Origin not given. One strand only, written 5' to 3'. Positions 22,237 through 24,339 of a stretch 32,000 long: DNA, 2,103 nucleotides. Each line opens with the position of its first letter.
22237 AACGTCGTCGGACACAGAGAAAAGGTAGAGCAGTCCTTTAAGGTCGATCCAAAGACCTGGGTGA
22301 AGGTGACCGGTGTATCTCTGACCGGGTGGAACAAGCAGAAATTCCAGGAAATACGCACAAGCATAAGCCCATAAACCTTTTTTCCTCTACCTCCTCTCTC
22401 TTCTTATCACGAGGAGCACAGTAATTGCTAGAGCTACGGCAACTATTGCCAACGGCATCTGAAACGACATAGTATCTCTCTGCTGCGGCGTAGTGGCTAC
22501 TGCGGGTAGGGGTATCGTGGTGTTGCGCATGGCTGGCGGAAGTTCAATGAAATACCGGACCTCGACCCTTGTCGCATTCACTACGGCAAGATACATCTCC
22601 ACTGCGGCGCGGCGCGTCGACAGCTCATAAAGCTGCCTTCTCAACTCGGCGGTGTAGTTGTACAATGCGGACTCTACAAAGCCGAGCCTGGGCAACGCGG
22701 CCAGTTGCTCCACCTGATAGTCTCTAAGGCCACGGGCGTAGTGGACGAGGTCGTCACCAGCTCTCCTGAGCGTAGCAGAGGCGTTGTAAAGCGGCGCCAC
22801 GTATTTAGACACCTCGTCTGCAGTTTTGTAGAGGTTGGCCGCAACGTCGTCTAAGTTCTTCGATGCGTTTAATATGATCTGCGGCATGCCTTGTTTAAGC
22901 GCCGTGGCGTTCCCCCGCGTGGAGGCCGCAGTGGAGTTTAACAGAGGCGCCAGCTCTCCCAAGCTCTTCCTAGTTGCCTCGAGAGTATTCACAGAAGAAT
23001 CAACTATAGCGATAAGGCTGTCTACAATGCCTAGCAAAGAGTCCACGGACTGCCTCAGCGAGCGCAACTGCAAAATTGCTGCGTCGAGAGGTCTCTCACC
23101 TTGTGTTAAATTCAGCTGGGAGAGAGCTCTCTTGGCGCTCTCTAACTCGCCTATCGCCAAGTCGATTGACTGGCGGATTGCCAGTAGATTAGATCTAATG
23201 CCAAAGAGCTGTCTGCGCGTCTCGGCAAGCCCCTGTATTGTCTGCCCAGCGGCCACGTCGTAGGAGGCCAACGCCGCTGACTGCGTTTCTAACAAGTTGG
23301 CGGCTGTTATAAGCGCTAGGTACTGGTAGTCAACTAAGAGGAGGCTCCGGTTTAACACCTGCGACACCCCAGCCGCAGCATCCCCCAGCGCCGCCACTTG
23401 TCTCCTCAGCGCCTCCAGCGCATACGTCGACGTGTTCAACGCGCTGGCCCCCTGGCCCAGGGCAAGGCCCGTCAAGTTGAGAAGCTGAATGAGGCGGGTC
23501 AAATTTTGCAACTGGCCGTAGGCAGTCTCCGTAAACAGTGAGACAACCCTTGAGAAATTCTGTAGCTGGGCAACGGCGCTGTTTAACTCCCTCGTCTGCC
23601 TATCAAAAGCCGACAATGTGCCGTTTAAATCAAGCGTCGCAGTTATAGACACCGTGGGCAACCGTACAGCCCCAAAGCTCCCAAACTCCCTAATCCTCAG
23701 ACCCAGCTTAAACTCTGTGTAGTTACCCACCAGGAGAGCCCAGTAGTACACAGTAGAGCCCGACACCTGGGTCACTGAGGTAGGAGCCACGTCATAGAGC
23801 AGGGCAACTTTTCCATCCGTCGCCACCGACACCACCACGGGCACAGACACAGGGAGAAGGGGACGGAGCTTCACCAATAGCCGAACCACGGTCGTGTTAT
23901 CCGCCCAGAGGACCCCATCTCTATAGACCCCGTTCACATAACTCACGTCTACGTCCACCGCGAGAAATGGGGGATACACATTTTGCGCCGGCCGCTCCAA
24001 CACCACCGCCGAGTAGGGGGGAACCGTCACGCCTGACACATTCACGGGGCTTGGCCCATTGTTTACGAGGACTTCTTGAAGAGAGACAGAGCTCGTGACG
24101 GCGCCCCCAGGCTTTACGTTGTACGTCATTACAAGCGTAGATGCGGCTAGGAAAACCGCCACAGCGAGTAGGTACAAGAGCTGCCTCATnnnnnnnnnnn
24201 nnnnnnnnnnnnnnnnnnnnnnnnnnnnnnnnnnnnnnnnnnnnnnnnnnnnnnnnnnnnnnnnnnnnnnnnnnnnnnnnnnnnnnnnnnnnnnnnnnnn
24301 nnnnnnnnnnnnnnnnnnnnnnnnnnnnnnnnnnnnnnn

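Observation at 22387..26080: MacB/FtsX-type ABC transporter operon ending in a 600-aa glycosylated heptad-repeat ectoprotein: possible archaeal mechanotransmission module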

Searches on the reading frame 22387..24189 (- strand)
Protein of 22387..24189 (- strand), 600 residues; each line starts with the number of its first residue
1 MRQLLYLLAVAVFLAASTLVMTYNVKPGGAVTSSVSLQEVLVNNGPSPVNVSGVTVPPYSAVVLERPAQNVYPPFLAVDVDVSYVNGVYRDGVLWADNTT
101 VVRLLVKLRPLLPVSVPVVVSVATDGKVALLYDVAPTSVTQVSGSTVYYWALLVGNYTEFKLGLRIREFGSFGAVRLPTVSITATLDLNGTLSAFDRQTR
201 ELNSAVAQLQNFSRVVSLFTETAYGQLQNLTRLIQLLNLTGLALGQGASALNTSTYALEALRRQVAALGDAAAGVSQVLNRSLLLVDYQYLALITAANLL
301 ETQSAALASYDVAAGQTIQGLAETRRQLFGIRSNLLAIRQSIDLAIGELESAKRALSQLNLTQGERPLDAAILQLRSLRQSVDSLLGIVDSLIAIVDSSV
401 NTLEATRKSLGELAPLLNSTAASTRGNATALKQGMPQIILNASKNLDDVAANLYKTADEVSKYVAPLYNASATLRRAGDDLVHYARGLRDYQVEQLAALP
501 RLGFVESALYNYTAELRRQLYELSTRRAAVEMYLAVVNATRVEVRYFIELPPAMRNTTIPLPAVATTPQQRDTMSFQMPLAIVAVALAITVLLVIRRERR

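Call 3: search_protein_families(library=pfam, proteins=[window:22387-24189:-], max_evalue=0.01)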
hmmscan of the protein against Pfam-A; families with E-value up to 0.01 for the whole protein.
window:22387-24189:- (600 aa): 1 family
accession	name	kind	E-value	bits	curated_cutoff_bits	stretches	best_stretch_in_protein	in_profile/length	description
PF04108.17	ATG17_like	-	0.0061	16.5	43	0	375-538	146-292/355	Autophagy protein ATG17-like domain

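Call 4: search_protein_families(library=ncbifam, proteins=[window:22387-24189:-], max_evalue=0.01)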
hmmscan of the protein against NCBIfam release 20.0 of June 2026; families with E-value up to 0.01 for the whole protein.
window:22387-24189:- (600 aa): 1 family
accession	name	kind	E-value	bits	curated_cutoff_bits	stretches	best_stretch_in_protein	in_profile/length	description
NF038350.1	taxis_HmpF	equivalog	0.0099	14.3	200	0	192-363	133-304/553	pilus motility taxis protein HmpF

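Call 6: find_homologous_proteins(query=window:22387-24189:-, max_evalue=0.001)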
Query window:22387-24189:- (600 aa): 49 proteins with E <= 0.001 among 8000 candidates.
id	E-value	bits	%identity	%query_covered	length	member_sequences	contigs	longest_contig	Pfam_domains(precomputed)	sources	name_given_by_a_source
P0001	0.0e+0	1242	100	100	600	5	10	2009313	-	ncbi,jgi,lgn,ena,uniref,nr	ncbi:hypothetical protein [Pyrobaculum calidifontis]|uniref:Uncharacterized protein n=1 Tax=Pyrobacu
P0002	0.0e+0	1153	92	100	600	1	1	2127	-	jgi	-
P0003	0.0e+0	1152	92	100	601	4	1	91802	-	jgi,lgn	-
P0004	0.0e+0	1150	92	100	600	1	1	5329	-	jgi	-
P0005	5.2e-194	664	56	97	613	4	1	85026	PF24161.2,PF28019.1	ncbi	-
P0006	1.6e-193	662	55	97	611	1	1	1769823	PF28019.1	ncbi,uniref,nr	ncbi:hypothetical protein [Pyrobaculum neutrophilum]|uniref:Uncharacterized protein n=1 Tax=Pyrobacu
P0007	2.4e-193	662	56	97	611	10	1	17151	PF28019.1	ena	-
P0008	3.5e-191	655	56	93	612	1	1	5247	-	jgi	jgi:ABC-type transporter Mla subunit MlaD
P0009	2.5e-190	652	57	93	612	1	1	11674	-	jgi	jgi:chromosome segregation ATPase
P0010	5.4e-190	651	57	91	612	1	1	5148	-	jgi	jgi:uncharacterized Ntn-hydrolase superfamily protein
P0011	6.8e-190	650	55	97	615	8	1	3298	-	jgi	-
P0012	6.9e-190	650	55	97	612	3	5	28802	PF28019.1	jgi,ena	-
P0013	9.4e-190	650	54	97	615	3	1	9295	-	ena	-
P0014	3.6e-189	648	54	97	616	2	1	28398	PF28019.1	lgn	-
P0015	1.0e-188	647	56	97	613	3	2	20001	PF28019.1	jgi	-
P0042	9.5e-170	584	51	100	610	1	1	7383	PF24161.2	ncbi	ncbi:MAG: hypothetical protein ABWK05_01510 [Pyrobaculum sp.]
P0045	1.9e-165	570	50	95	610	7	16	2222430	-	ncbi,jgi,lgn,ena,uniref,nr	ncbi:hypothetical protein PAE2285 [Pyrobaculum aerophilum str. IM2]|uniref:Uncharacterized protein n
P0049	5.6e-74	268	35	93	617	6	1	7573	PF06103.17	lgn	-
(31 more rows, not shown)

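Call 7: search_solved_structures(query=window:22387-24189:-, max_evalue=1)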
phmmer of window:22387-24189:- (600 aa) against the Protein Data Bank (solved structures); distinct sequences matched with E-value up to 1: 5.
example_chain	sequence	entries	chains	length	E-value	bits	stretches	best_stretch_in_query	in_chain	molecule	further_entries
4xev_A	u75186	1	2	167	0.00055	22.1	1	343-467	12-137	Fusion protein of Protein-tyrosine kinase 2-beta FAT domain and Leupaxin LD1 motif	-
3u3f_A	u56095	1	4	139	0.00066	21.9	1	343-462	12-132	Protein-tyrosine kinase 2-beta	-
3gm1_A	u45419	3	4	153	0.00073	21.7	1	348-465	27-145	Protein tyrosine kinase 2 beta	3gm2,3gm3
4r32_A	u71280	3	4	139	0.00094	21.4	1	343-462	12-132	Protein-tyrosine kinase 2-beta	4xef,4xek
2lk4_A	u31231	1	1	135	0.0013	21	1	350-462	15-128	Protein-tyrosine kinase 2-beta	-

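Call 8: search_protein_families(library=pfam, proteins=[P0005, P0006, P0049, P0042, P0045], max_evalue=1)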
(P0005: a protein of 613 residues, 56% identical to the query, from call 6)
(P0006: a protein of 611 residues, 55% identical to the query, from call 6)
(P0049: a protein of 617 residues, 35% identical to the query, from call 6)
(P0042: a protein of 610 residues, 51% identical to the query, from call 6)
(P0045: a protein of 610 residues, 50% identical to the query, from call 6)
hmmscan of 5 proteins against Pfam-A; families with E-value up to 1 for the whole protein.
P0005 (613 aa): 28 families (the best 25 are shown)
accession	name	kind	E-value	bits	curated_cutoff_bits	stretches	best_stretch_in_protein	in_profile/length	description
PF06009.19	Laminin_II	-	4.7e-05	23.9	33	1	311-388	2-79/138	Laminin Domain II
PF01441.24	Lipoprotein_6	-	0.00069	20.1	27.8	1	313-402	68-157/170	Lipoprotein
PF07889.17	DUF1664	-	0.00096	19.6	34.6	1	328-406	32-111/124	Protein of unknown function (DUF1664)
PF25762.1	HAUS1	-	0.0033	17.7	40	2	292-370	87-165/236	HAUS augmin-like complex subunit 1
PF11887.13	Mce4_CUP1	-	0.0039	17.3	32.6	1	374-480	74-179/222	Cholesterol uptake porter CUP1 of Mce4, putative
PF04108.17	ATG17_like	-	0.0041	17.1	43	1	321-525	114-302/355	Autophagy protein ATG17-like domain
PF20379.3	DUF6674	-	0.017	15.2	28.5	1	306-399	120-217/251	Family of unknown function (DUF6674)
PF02050.21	FliJ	-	0.018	15.7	28.4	0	318-384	11-82/123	Flagellar FliJ protein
PF06103.16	DUF948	-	0.018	15.6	37.2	0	306-372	20-86/89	Bacterial protein of unknown function (DUF948)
PF00899.27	ThiF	-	0.03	13.9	28.1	1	349-441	76-154/238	ThiF family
PF05335.18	DUF745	-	0.04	14.1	33.3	0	305-386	55-136/183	Protein of unknown function (DUF745)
PF08702.15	Fib_alpha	-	0.045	14.4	29.9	1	306-401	25-121/143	Fibrinogen alpha/beta chain family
PF18052.6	Rx_N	-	0.045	14.3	27.7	1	304-382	3-77/93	Rx N-terminal domain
PF06160.17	EzrA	-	0.055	12.2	39.6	1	315-372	375-432/557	Septation ring formation regulator, EzrA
PF14845.11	Glycohydro_20b2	-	0.065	14.4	27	1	128-236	35-130/130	beta-acetyl hexosaminidase like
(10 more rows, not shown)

P0006 (611 aa): 12 families
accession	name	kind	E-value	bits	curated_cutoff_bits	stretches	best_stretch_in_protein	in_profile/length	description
PF20379.3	DUF6674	-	0.00042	20.4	28.5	1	323-370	109-156/251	Family of unknown function (DUF6674)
PF06009.19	Laminin_II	-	0.062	13.7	33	1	312-383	3-74/138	Laminin Domain II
PF25762.1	HAUS1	-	0.065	13.5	40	1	291-369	86-164/236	HAUS augmin-like complex subunit 1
PF16008.10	DUF4778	-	0.092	13.1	27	1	325-388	130-193/284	Domain of unknown function (DUF4778)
PF01920.25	Prefoldin_2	-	0.096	13.1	27.6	0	321-369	3-51/106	Prefoldin subunit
PF15219.11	TEX12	-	0.14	12.9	27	1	374-411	38-75/85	Testis-expressed 12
PF08946.15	Osmo_CC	-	0.14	12.9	24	0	186-202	22-38/46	Osmosensory transporter coiled coil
PF07889.17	DUF1664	-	0.16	12.5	34.6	0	338-407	35-115/124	Protein of unknown function (DUF1664)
PF05384.16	DegS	-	0.34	10.8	27.6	0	446-507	20-81/159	Sensor protein DegS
PF04740.18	LXG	-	0.4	11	26.5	0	357-409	141-193/202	LXG domain of WXG superfamily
PF23991.1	DUF7310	-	0.68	10.9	40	0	187-223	41-77/83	Coiled-coil region of unknown function (DUF7310)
PF08702.15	Fib_alpha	-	0.71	10.5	29.9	1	344-416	32-104/143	Fibrinogen alpha/beta chain family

P0049 (617 aa): 13 families
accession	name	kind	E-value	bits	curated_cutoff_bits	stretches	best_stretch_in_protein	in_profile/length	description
PF06103.16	DUF948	-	1.2e-05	25.8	37.2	2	334-402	18-86/89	Bacterial protein of unknown function (DUF948)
PF07889.17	DUF1664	-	0.0017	18.8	34.6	0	374-433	48-108/124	Protein of unknown function (DUF1664)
PF17107.11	SesA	-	0.016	15.8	26.3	1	386-471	1-83/122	N-terminal domain on NACHT_NTPase and P-loop NTPases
PF18000.7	Top6b_C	-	0.052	14.1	28.6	1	97-174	24-98/111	Type 2 DNA topoisomerase 6 subunit B C-terminal domain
PF10498.14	IFT57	-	0.11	11.8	40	1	336-421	237-319/360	Intra-flagellar transport protein 57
PF07464.16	ApoLp-III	-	0.13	12.8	36.3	0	428-494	38-108/146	Apolipophorin-III precursor (apoLp-III)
PF20651.3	EXOC6_Sec15_N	-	0.2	12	27.2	1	315-376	23-84/170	Exocyst complex component EXOC6/Sec15, N-terminal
PF06009.19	Laminin_II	-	0.27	11.7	33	0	312-413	8-105/138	Laminin Domain II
PF06156.18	YabA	-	0.31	12.1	30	1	332-385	5-58/103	Initiation control protein YabA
PF04740.18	LXG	-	0.31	11.3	26.5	1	338-406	64-135/202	LXG domain of WXG superfamily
PF05531.17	NPV_P10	-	0.49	11.4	29.8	0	378-429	8-59/75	Nucleopolyhedrovirus P10 protein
PF22905.2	Hydro_N_hd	-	0.56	10.6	27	0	339-432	83-184/195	Hydrolase N-terminal helical domain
PF17127.10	DUF5106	-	0.99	10.2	28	1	482-546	64-129/151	Domain of unknown function (DUF5106)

P0042 (610 aa): 22 families
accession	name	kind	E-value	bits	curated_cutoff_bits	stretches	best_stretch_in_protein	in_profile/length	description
PF20379.3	DUF6674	-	0.00034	20.8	28.5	1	382-498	119-236/251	Family of unknown function (DUF6674)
PF05384.16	DegS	-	0.0024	17.8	27.6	1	187-235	102-150/159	Sensor protein DegS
PF10158.14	LOH1CR12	-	0.019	15.4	24.7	0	380-421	85-125/131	Tumour suppressor protein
PF02050.21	FliJ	-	0.036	14.7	28.4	1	487-548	18-77/123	Flagellar FliJ protein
PF04108.17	ATG17_like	-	0.04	13.8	43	0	321-521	51-280/355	Autophagy protein ATG17-like domain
PF03623.18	Focal_AT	-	0.061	13.7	23.3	1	376-469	33-128/133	Focal adhesion targeting region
PF01496.24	V_ATPase_I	-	0.065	11.6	30.7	1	343-444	26-127/815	V-type ATPase 116kDa subunit family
PF07813.17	LTXXQ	-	0.071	14.3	24.3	1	298-360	14-71/100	LTXXQ motif family protein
PF17605.7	DUF5501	-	0.11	13.3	40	1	517-577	16-74/107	Family of unknown function (DUF5501)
PF19111.5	DUF5798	-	0.12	13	27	0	302-362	5-65/89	Family of unknown function (DUF5798)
PF25762.1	HAUS1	-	0.12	12.6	40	1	420-503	110-192/236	HAUS augmin-like complex subunit 1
PF16417.11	CNOT1_TTP_bind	-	0.13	11.8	27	0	361-392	35-66/189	CCR4-NOT transcription complex subunit 1 TTP binding domain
PF14712.11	Snapin_Pallidin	-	0.15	12.9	29.6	0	369-413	7-51/89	Snapin/Pallidin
PF04740.18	LXG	-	0.15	12.3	26.5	1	301-426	57-186/202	LXG domain of WXG superfamily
PF19103.5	DUF5790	-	0.17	12.9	26.8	1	350-447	21-121/126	Family of unknown function (DUF5790)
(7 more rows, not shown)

P0045 (610 aa): 7 families
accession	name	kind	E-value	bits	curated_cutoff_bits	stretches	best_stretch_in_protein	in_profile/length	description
PF03693.20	ParD_antitoxin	-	0.022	15.6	21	0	290-342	10-58/81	Bacterial antitoxin of ParD toxin-antitoxin type II system and RHH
PF11353.13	DUF3153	-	0.038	14.1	21.4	1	381-465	18-101/191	Protein of unknown function (DUF3153)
PF10275.15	Peptidase_C65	-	0.062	13.2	24.3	1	328-391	55-118/243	Peptidase C65 Otubain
PF20379.3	DUF6674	-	0.12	12.4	28.5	0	383-423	117-157/251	Family of unknown function (DUF6674)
PF11887.13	Mce4_CUP1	-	0.19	11.7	32.6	1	380-467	77-163/222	Cholesterol uptake porter CUP1 of Mce4, putative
PF25762.1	HAUS1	-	0.24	11.6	40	1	295-398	87-190/236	HAUS augmin-like complex subunit 1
PF08066.17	PMC2NT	-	0.61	11.1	23.3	0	295-404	2-85/91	PMC2NT (NUC016) domain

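Call 12: find_related_loci(query=A1, collection=genome_contigs, flank=6000)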
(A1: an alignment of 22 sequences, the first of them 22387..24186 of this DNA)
Query A1 (599 aa) in genome_contigs; peptide patterns used: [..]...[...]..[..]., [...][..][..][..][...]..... (x = any residue, [..] = any of these).
37 stretches matched a pattern; 11 encode a relative of the query (tblastn E <= 1e-3); 10 distinct loci.
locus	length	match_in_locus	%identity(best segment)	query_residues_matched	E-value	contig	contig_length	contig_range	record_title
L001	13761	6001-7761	56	1-578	0e+0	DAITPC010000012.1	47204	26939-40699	MAG TPA_asm: Pyrobaculum sp. isolate CTOTU25734 NODE_33_length_47204_cov_167.706653, whole genome shotgun sequence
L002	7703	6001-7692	56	16-574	0e+0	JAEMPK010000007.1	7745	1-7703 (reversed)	MAG: Pyrobaculum sp. isolate 2016_B02_str_C_12 c_000000000495, whole genome shotgun sequence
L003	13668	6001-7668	57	16-561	0e+0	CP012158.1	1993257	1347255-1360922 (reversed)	Pyrobaculum sp. WP30, complete genome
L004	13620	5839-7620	55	16-597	0e+0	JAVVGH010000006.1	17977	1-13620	MAG: Pyrobaculum sp. isolate PSS.bin.21 NODE_418_length_17977_cov_100.599821, whole genome shotgun sequence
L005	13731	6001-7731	52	9-578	0e+0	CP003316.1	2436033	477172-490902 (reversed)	Pyrobaculum oguniense TE7, complete genome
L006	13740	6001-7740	54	16-592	0e+0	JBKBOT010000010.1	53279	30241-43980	MAG: Pyrobaculum sp. isolate 21I_056.bin.4 NODE_10_length_53279_cov_12.208654, whole genome shotgun sequence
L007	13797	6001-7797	50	2-596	0e+0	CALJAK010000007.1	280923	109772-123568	MAG: uncultured Thermoproteales archaeon isolate S1_Bin_MAXBIN__103_1 genome assembly, contig: c_000002042663, whole gen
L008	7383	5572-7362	51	9-598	0e+0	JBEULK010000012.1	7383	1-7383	MAG: Pyrobaculum sp. isolate KC_015 contig12, whole genome shotgun sequence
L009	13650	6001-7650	46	15-561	8e-160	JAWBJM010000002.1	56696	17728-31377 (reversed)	MAG: Pyrobaculum sp. isolate GMQS_201907_bins_3 GMQS_201907_bins_3_scaffold_2, whole genome shotgun sequence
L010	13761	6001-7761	51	19-599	0e+0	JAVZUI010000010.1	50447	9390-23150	MAG: Pyrobaculum sp. isolate DRTY-8_201808_bins_12 DRTY-8_201808_bins_12_scaffold_10, whole genome shotgun sequence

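Call 23: predict_structure(alignment_id=A1)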
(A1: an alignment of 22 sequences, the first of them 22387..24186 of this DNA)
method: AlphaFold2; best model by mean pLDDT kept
length: 599 residues; sequences in the alignment: 22
mean_pLDDT: 74.3   pTM: 0.48
mean pLDDT of the five models: 74.3, 74.1, 70.7, 69.5, 68.0
residues with pLDDT >= 90: 102; 70-90: 277; 50-70: 177; < 50: 43
segments of 3 or more residues with pLDDT < 50: 8-14, 280-284, 436-438, 560-577, 597-599
pLDDT, mean of each block of 10 residues (from residue 1): 48 66 88 84 80 78 78 90 89 89 93 91 90 90 89 91 90 89 90 89 77 66 66 67 66 65 67 55 52 67 70 72 77 81 78 67 66 75 74 72 73 75 70 54 63 70 68 71 75 68 71 85 91 85 93 71 41 40 62 58
secondary structure, 60 per line:
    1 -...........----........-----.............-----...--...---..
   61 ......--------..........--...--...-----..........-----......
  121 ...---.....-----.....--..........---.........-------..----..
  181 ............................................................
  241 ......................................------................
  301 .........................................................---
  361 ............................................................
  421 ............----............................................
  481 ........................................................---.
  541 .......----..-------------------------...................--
elements in order: H2-12 E17-24 E30-42 E48-50 E53-55 E59-66 E75-84 E87-89 E92-94 E100-109 E115-123 E127-131 E137-141 E144-153 E157-165 E179-186 H187-278 H285-357 H361-432 H437-536 E540-547 H579-597

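Call 26: search_protein_representatives(alignment_id=A1)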
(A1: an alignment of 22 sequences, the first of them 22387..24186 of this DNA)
Query: 22 sequences, 610 profile positions. Proteins with E-value up to 0.001 (for the whole library): 119; up to 1e-10: 16; up to 1e-30: 13. The best 119 are listed.
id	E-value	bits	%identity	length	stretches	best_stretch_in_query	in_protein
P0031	1.1e-275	932.0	-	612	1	1-608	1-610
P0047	1.7e-254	862.0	-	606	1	1-609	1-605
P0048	6.5e-191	652.1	-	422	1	1-429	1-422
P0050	1.1e-185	634.8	-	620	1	4-597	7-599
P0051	1.7e-166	571.5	-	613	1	4-607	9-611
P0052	2.6e-146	504.8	-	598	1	3-607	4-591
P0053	1.3e-115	403.4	-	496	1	112-600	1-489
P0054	7.6e-79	281.9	-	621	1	2-564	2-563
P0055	8.6e-78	278.5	-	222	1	387-609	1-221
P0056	3.6e-59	216.9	-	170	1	444-609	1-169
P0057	1.3e-58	215.1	-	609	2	16-345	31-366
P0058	1.1e-57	212.0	-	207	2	124-251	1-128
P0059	5.6e-38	147.0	-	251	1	371-603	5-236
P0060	2.3e-16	75.6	-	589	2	54-273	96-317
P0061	3.2e-15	71.8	-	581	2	74-261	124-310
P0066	1.6e-08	49.7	-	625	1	99-402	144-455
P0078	1.0e-06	43.7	-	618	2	118-212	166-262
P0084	8.2e-06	40.7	-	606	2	96-212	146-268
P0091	1.9e-05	39.5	-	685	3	56-253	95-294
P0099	4.2e-05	38.4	-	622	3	115-218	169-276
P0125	1.4e-04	36.7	-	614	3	115-210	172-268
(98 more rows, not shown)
